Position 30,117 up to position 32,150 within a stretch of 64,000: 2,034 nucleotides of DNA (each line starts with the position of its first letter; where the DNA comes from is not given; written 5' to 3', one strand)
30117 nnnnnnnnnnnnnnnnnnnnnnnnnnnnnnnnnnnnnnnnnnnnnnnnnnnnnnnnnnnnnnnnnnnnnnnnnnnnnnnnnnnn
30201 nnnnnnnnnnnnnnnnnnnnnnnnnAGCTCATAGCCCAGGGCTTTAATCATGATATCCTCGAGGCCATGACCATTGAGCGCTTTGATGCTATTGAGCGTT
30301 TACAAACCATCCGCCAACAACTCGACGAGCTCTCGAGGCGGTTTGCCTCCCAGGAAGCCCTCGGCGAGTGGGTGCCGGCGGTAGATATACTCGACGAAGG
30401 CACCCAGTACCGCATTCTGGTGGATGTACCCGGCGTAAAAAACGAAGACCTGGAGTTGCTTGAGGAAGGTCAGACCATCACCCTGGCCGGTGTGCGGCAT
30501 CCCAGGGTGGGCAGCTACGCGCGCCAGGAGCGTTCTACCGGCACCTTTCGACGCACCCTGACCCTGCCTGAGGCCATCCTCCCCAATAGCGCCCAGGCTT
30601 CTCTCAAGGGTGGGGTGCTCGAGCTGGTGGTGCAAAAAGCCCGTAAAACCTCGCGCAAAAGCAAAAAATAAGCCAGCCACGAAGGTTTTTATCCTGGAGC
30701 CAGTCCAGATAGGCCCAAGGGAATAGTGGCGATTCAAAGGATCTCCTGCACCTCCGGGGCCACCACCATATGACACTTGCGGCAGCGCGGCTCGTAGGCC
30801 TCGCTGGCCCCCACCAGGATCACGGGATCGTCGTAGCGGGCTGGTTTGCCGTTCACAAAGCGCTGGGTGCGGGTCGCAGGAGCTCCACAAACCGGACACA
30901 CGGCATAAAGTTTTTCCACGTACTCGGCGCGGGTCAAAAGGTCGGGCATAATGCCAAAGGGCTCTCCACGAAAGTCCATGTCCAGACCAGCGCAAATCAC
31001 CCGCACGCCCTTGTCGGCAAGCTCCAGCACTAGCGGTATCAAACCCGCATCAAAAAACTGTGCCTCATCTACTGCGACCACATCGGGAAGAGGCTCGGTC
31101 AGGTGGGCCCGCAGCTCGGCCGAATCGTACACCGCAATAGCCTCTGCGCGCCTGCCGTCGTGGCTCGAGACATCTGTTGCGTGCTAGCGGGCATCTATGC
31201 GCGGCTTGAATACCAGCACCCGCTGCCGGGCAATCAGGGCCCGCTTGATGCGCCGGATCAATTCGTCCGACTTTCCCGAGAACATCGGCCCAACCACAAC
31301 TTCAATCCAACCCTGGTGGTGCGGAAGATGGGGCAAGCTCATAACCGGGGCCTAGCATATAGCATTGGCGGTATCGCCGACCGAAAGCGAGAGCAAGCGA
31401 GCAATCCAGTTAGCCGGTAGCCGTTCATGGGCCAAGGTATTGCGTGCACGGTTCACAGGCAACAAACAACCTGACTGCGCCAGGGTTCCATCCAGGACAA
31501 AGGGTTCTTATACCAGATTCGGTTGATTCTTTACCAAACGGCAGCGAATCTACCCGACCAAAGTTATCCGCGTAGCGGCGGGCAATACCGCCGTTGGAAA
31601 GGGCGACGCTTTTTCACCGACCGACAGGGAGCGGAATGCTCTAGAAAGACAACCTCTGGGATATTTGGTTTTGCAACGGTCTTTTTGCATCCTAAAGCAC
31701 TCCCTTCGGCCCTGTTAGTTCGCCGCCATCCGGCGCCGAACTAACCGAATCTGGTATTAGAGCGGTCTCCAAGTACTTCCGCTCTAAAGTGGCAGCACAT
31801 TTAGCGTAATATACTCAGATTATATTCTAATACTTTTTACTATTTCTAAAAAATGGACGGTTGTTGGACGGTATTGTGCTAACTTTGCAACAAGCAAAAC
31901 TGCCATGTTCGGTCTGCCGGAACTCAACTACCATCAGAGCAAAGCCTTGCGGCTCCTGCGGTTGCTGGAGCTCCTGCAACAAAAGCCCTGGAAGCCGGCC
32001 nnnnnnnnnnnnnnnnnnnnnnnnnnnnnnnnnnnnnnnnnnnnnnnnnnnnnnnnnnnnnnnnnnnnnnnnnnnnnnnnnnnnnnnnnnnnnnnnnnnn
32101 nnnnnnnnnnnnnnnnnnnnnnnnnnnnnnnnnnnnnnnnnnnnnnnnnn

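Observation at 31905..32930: A complete HTH-WYL-WCX transcription factor module is translationally fused to the N-terminus of type I-C Cas3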

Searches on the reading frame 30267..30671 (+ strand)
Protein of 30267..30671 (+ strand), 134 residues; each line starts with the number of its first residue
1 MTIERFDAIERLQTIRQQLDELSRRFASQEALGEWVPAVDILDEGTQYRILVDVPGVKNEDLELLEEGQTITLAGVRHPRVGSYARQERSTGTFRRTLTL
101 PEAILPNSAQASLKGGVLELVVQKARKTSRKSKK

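Call 71: search_protein_families(library=ncbifam, proteins=[window:30267-30671:+], max_evalue=0.00001)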
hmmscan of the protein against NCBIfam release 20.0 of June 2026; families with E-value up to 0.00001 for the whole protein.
window:30267-30671:+ (134 aa): 3 families
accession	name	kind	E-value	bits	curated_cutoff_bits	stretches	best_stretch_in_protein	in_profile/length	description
NF041800.1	Hsp20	equivalog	1.3e-13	50.9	140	1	32-130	69-155/162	archaeal heat shock protein Hsp20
NF042420.1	Hsp18_Clos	equivalog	2.6e-11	43.8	195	1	38-134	44-143/147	heat shock protein Hsp18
NF041799.1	Hsp14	equivalog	7.4e-11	42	100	1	16-127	3-111/118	archaeal heat shock protein Hsp14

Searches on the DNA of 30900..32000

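Call 79: search_rna_families(source=window, start=30900, end=32000, threshold=evalue, max_evalue=1)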
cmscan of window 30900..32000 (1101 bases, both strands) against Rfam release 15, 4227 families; matches with E-value up to 1: 1.
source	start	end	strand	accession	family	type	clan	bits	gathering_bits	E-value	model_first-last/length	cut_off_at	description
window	31831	31946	-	RF00015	U4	Gene; snRNA; splicing;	CL00007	15.1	46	0.99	1-138/138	no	U4 spliceosomal RNA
